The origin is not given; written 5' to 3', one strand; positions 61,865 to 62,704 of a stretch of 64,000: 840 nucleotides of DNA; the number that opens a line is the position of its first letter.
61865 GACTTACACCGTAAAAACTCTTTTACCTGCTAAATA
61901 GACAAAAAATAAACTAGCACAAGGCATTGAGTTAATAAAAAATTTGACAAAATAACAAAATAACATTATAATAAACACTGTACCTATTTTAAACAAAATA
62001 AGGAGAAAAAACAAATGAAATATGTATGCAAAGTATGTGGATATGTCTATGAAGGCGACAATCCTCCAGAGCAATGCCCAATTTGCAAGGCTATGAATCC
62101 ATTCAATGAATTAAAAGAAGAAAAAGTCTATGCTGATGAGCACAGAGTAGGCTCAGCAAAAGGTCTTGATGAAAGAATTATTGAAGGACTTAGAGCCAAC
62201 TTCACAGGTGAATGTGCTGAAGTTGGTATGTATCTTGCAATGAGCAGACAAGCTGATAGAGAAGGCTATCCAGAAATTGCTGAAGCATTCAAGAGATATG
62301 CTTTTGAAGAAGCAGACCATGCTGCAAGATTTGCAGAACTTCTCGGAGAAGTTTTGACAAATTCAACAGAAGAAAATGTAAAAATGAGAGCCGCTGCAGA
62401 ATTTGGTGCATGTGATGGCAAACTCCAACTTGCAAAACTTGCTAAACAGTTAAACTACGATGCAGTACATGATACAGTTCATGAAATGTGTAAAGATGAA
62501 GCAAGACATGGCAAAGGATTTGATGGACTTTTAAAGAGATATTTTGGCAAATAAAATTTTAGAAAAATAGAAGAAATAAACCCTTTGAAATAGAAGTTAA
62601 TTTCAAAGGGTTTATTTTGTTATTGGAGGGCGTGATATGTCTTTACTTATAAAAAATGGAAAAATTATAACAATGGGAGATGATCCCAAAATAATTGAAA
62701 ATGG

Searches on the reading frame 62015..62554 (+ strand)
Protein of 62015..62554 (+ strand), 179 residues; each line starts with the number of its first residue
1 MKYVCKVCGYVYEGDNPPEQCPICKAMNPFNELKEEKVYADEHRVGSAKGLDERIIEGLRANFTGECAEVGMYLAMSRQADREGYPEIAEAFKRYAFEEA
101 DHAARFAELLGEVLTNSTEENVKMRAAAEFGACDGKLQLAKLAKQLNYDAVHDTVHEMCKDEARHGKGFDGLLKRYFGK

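Call 15: search_protein_families(library=pfam, proteins=[window:62015-62554:+], max_evalue=0.001)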
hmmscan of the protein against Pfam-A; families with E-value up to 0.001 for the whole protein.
window:62015-62554:+ (179 aa): 4 families
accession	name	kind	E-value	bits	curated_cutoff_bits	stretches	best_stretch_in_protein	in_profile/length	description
PF02915.23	Rubrerythrin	-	1.7e-16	61.3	22.8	1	59-172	3-136/137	Rubrerythrin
PF21349.2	RUBY_RBDX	-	5.2e-12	45.4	26.5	1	3-26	1-24/30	Rubrerythrin, rubredoxin-like domain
PF00210.30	Ferritin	-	2.8e-05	24.5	24.5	1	63-112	8-57/142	Ferritin-like domain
PF03232.19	COQ7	-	6.9e-05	23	23.5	0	57-113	5-59/169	Ubiquinone biosynthesis protein COQ7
